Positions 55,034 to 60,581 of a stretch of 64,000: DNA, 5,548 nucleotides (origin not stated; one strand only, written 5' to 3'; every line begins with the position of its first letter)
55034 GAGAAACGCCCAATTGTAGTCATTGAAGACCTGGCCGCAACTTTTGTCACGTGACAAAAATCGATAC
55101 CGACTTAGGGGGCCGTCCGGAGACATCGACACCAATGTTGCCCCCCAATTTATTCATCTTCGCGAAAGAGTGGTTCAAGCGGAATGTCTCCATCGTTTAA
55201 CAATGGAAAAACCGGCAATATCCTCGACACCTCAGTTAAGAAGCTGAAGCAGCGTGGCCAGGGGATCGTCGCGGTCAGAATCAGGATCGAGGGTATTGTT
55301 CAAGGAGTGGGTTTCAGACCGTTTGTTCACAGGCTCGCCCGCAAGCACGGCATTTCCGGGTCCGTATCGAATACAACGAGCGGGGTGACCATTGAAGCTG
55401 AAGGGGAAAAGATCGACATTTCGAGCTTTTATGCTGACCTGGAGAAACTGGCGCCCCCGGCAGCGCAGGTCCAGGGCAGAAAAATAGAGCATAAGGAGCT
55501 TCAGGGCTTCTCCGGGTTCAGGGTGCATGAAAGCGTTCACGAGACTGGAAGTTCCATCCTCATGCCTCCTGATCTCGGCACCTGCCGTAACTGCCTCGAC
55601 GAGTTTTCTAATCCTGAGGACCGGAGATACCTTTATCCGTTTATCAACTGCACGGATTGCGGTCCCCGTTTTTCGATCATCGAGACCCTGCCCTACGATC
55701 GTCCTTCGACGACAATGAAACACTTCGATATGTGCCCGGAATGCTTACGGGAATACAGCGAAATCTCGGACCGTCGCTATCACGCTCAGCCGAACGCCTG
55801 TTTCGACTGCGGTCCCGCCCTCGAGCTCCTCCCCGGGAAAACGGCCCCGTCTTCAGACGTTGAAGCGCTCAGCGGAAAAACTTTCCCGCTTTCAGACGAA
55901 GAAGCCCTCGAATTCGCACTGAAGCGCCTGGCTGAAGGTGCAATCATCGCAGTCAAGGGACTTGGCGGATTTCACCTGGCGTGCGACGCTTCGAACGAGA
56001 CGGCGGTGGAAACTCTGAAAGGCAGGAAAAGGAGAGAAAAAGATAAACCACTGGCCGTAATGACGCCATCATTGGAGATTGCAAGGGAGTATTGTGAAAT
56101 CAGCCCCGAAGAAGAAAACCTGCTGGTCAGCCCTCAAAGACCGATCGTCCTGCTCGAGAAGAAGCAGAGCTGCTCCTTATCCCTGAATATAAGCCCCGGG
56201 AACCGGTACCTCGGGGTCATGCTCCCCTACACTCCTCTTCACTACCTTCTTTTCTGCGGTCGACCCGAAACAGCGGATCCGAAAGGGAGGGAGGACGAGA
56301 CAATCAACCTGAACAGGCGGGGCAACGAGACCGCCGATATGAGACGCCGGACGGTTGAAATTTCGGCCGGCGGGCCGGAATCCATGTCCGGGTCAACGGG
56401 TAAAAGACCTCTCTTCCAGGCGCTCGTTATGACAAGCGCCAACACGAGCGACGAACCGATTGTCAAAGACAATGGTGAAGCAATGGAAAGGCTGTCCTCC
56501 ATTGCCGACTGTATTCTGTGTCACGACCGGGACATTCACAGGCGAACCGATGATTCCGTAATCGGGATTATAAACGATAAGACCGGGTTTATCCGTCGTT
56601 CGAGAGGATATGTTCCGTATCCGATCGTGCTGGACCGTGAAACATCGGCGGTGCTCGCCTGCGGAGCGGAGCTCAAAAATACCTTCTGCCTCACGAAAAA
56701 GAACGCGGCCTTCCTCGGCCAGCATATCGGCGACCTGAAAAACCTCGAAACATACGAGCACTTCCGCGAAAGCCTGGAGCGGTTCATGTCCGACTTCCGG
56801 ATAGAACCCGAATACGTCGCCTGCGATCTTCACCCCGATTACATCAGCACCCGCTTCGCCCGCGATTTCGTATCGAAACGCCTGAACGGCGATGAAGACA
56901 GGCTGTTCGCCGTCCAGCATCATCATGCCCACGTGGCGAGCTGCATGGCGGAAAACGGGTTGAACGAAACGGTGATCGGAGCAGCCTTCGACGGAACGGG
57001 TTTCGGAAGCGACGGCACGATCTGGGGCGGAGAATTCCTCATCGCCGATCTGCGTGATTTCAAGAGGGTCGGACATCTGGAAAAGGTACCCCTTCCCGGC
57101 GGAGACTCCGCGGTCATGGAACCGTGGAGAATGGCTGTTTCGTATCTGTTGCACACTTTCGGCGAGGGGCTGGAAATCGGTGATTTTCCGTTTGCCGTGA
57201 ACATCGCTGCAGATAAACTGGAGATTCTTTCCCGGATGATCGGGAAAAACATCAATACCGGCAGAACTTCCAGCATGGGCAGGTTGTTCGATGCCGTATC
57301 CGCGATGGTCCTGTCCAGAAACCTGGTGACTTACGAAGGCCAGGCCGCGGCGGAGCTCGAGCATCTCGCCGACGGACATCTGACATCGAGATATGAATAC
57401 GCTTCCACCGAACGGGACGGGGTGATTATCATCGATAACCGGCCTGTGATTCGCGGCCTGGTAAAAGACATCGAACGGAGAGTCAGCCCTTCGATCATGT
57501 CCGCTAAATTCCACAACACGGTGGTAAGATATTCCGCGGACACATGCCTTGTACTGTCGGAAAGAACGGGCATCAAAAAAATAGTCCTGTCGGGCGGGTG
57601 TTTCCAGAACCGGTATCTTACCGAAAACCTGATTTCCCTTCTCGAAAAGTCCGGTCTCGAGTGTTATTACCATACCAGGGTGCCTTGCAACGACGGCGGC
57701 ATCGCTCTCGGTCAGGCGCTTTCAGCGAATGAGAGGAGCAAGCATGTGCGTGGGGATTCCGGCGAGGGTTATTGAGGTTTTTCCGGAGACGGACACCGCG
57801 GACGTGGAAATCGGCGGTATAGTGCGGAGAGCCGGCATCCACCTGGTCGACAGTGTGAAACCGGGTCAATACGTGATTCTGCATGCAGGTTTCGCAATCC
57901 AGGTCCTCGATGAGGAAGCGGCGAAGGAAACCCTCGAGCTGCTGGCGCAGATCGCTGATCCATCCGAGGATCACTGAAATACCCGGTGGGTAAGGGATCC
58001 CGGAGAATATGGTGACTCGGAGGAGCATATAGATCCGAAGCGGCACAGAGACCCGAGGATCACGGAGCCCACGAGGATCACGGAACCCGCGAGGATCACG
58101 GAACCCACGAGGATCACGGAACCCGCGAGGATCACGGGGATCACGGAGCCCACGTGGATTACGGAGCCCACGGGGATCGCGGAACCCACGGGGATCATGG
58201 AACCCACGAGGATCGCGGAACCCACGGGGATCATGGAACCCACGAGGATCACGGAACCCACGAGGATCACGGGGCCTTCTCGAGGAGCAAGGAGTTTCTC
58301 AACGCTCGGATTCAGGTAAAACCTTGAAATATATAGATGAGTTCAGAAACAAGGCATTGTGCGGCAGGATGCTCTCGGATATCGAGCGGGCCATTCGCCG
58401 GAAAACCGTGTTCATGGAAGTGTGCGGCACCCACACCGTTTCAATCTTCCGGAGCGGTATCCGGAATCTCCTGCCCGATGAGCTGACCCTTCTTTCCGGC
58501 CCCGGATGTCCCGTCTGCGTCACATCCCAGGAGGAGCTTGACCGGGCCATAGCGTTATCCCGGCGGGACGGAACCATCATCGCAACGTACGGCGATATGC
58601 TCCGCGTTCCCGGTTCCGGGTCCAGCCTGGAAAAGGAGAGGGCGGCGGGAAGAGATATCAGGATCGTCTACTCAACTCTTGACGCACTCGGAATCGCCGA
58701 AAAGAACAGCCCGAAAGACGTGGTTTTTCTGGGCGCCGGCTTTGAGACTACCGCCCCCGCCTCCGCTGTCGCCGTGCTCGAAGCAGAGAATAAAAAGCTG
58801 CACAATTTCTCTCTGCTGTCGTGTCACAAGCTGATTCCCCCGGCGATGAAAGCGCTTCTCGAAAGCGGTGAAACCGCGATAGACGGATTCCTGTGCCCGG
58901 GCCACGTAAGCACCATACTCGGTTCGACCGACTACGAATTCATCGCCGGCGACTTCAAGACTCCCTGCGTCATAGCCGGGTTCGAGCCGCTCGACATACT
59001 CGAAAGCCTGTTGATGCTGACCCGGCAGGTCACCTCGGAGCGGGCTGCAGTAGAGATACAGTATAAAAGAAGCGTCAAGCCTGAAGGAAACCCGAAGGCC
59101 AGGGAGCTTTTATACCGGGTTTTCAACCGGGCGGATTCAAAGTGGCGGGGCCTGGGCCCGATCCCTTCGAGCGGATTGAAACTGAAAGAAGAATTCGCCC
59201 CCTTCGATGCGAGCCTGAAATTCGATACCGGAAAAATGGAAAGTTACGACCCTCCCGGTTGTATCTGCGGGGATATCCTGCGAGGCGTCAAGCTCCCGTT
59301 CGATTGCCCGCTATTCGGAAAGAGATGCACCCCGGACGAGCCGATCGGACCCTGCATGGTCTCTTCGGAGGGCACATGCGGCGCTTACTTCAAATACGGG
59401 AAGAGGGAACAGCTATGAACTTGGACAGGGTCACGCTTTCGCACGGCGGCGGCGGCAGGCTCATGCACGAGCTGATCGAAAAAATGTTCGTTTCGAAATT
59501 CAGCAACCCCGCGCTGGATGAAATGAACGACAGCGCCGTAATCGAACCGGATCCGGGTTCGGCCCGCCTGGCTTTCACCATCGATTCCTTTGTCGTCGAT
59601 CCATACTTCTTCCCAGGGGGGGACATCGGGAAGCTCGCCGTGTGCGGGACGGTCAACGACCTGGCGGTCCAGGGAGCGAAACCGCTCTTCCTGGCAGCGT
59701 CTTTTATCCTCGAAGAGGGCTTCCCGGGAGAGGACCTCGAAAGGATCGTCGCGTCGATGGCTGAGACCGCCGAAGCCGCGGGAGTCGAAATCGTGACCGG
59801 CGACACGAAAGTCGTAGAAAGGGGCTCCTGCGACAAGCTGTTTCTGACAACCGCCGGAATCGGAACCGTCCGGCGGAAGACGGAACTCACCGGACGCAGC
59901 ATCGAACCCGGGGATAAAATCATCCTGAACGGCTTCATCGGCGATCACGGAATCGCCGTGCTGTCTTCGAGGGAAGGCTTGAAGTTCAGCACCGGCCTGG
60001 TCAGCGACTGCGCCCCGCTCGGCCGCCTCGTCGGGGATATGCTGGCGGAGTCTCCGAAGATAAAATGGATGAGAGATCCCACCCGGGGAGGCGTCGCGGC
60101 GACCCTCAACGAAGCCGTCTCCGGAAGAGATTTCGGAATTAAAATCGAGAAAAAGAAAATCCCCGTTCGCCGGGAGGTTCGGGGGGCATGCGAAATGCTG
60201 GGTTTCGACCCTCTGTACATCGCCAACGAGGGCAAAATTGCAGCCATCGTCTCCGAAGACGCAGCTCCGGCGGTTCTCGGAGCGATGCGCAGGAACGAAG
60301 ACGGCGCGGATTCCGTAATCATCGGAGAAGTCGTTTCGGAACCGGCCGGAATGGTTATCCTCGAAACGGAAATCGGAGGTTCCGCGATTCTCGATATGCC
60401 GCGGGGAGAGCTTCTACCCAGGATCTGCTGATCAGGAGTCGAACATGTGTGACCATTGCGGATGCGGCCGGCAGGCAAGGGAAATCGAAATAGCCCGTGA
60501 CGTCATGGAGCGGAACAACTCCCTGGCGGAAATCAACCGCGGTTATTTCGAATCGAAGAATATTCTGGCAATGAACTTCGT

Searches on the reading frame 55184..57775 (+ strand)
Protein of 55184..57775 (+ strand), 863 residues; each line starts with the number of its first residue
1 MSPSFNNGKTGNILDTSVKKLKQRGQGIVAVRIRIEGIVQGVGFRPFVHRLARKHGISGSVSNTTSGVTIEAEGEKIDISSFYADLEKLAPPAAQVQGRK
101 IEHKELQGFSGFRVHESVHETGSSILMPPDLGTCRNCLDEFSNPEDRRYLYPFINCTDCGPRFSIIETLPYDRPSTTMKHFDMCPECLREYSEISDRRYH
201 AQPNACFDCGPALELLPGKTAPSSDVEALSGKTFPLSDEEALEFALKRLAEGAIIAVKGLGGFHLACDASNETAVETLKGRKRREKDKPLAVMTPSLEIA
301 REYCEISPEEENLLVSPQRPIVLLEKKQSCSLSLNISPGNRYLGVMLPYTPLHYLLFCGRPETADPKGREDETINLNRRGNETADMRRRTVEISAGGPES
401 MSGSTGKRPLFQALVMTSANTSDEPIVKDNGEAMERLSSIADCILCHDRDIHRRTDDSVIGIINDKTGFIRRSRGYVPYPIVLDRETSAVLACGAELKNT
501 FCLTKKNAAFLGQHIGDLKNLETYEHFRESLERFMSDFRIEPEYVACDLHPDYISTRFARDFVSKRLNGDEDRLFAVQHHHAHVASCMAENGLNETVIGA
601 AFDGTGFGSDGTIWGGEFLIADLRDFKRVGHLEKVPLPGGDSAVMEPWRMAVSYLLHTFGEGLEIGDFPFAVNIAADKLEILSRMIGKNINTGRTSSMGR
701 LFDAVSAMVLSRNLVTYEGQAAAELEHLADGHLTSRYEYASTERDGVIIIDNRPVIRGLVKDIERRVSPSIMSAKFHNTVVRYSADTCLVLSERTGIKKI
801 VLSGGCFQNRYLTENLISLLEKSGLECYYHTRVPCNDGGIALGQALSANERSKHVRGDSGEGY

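Call 29: search_protein_families(library=pfam, proteins=[window:55184-57775:+], max_evalue=0.0001)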
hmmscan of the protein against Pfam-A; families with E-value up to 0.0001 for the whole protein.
window:55184-57775:+ (863 aa): 5 families
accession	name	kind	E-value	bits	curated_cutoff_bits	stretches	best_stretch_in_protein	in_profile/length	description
PF22521.2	HypF_C_2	-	8e-83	278.3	27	1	599-844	1-241/241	Carbamoyltransferase, Kae1-like Domain, second subdomain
PF01300.24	Sua5_yciO_yrdC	-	2.8e-41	141.4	25.1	1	248-473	2-178/178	Telomere recombination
PF17788.7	HypF_C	-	4.3e-36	124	23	1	487-590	3-99/99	HypF Kae1-like domain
PF07503.17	zf-HYPF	-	1.5e-30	105.1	23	2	133-166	1-34/34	HypF finger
PF00708.24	Acylphosphatase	-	4e-20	72.3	22.5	1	32-113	2-84/85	Acylphosphatase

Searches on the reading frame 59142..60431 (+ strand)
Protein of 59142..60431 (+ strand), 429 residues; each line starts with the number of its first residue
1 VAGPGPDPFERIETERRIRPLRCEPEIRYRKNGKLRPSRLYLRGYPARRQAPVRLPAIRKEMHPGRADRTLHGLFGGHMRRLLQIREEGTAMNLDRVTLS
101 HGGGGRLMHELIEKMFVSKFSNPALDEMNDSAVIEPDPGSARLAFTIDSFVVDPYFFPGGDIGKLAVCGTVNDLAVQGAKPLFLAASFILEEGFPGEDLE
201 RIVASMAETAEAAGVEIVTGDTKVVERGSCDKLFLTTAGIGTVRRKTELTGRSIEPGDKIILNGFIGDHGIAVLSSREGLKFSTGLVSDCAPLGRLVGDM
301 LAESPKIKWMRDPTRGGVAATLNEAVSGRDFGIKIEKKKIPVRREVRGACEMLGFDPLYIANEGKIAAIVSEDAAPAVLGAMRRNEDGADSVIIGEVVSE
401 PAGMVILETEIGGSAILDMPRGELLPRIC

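Call 29: search_protein_families(library=pfam, proteins=[window:59142-60431:+], max_evalue=0.0001)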
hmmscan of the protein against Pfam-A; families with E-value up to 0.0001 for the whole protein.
window:59142-60431:+ (429 aa): 2 families
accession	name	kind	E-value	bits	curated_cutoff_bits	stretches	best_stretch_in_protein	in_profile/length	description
PF00586.29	AIRS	-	1.3e-24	87.2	24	1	129-243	2-112/112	AIR synthase related protein, N-terminal domain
PF02769.27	AIRS_C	-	1.8e-23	83.8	23.1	1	255-404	1-152/156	AIR synthase related protein, C-terminal domain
